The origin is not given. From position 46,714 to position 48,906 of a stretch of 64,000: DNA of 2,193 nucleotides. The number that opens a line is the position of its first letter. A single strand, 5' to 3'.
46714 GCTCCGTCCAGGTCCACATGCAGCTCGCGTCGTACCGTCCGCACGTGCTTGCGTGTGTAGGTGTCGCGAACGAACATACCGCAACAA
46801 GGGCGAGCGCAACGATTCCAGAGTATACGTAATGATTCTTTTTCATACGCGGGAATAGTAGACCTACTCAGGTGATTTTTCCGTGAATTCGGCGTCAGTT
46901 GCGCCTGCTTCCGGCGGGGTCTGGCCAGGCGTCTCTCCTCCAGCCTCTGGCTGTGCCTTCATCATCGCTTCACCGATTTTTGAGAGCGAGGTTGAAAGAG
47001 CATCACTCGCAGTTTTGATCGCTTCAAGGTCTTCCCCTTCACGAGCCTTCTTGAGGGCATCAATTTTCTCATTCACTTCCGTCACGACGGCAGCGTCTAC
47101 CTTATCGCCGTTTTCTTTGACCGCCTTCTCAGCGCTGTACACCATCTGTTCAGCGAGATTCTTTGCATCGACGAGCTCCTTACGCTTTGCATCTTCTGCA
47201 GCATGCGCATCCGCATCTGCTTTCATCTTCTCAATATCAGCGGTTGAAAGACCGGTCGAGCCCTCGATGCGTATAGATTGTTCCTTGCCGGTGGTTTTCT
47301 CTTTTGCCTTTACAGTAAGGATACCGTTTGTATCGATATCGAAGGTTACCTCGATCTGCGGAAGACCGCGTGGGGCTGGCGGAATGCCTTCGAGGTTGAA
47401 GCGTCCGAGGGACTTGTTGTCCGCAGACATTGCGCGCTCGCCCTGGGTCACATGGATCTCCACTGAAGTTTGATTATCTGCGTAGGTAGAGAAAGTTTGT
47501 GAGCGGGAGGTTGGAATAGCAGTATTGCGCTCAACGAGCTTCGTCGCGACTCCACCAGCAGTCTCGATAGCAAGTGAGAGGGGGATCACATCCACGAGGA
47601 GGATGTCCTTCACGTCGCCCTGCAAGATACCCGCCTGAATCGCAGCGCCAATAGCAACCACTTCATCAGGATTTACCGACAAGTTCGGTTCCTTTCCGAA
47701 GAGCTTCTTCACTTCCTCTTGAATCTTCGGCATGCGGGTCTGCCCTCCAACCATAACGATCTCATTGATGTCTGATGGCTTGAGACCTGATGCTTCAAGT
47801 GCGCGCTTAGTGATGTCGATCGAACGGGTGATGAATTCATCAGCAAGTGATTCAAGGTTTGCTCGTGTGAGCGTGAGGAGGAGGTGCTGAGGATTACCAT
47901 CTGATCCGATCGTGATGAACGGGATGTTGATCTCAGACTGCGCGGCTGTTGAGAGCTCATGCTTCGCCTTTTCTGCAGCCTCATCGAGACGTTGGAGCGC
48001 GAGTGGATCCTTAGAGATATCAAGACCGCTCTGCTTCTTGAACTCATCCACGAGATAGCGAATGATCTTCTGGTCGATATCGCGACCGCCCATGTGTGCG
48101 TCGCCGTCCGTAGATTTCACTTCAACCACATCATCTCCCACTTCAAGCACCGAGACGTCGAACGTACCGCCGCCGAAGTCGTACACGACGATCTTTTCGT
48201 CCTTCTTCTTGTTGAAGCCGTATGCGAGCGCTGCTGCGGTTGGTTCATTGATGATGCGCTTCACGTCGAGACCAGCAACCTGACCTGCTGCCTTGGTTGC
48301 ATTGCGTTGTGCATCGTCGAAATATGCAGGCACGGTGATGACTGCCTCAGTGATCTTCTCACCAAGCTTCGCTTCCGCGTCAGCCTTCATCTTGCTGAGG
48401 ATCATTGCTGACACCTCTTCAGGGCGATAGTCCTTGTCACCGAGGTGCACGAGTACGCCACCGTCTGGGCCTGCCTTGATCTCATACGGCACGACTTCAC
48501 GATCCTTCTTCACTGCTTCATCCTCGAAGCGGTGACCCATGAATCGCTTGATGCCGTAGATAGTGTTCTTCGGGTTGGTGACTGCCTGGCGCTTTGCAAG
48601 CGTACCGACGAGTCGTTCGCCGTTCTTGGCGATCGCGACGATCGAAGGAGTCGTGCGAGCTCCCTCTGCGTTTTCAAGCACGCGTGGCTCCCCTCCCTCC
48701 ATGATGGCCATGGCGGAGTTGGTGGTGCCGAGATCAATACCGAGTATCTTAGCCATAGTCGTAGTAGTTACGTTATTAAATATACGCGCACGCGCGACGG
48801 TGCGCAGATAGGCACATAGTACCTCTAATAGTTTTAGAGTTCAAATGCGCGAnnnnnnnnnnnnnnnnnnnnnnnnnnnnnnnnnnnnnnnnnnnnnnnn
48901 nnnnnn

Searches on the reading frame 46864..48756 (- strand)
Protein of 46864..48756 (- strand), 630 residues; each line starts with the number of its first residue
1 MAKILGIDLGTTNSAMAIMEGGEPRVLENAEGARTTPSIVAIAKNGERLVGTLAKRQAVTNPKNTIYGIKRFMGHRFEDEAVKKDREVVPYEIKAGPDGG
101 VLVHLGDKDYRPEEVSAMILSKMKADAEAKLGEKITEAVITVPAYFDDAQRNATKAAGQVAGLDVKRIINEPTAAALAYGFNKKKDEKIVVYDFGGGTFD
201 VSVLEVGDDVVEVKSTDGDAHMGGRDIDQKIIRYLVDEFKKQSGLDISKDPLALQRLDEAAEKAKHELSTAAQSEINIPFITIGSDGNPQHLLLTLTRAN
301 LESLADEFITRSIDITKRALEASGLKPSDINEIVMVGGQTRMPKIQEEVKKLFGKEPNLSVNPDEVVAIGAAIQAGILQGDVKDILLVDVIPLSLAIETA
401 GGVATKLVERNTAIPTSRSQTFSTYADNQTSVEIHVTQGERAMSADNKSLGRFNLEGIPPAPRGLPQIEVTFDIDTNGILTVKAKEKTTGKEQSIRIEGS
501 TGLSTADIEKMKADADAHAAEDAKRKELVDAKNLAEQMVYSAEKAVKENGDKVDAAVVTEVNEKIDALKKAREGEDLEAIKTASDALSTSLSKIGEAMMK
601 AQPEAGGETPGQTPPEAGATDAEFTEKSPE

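Call 54: search_protein_families(library=pfam, proteins=[window:46864-48756:-], max_evalue=0.00001)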
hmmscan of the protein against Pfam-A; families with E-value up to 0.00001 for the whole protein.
window:46864-48756:- (630 aa): 2 families
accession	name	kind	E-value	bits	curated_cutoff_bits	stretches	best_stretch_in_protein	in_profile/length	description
PF00012.26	HSP70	-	1.1e-244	813.7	20.6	1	4-599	1-598/599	Hsp70 protein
PF06723.19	MreB_Mbl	-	1.8e-17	63.6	27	1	123-373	81-317/327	MreB/Mbl protein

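Call 95: list_cluster_members(proteins=[window:46864-48756:-, window:4421-5875:-, window:29264-30688:-, window:25164-26252:-, window:5902-7056:-, window:42239-44026:-, window:57136-59049:-, window:59075-60343:-, window:60345-61655:-, window:1653-3044:-])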
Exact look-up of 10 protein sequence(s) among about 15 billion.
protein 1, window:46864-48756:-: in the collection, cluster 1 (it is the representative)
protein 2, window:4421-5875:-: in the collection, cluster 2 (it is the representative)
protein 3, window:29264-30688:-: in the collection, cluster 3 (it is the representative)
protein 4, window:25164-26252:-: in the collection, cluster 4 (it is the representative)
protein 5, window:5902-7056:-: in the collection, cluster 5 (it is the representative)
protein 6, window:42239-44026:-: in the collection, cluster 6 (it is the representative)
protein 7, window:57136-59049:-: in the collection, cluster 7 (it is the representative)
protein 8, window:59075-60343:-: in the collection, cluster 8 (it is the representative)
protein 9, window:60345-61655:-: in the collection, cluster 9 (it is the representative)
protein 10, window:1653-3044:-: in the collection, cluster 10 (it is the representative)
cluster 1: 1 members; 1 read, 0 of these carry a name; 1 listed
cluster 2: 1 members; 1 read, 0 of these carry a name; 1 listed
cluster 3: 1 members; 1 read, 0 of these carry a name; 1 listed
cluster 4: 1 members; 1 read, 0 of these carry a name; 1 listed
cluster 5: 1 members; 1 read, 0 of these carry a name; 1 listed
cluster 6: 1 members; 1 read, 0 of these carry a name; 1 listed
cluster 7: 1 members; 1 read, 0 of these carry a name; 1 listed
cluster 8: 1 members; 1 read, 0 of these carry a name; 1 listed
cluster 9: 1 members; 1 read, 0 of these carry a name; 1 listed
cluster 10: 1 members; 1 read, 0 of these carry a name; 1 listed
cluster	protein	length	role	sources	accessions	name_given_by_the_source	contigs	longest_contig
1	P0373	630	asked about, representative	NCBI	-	-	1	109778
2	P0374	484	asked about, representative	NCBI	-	-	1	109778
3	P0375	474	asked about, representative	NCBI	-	-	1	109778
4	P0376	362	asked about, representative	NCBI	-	-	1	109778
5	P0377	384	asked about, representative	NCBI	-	-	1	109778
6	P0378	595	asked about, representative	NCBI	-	-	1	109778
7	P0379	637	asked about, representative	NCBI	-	-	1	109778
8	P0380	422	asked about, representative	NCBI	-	-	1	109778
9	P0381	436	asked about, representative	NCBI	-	-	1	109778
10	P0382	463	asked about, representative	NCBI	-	-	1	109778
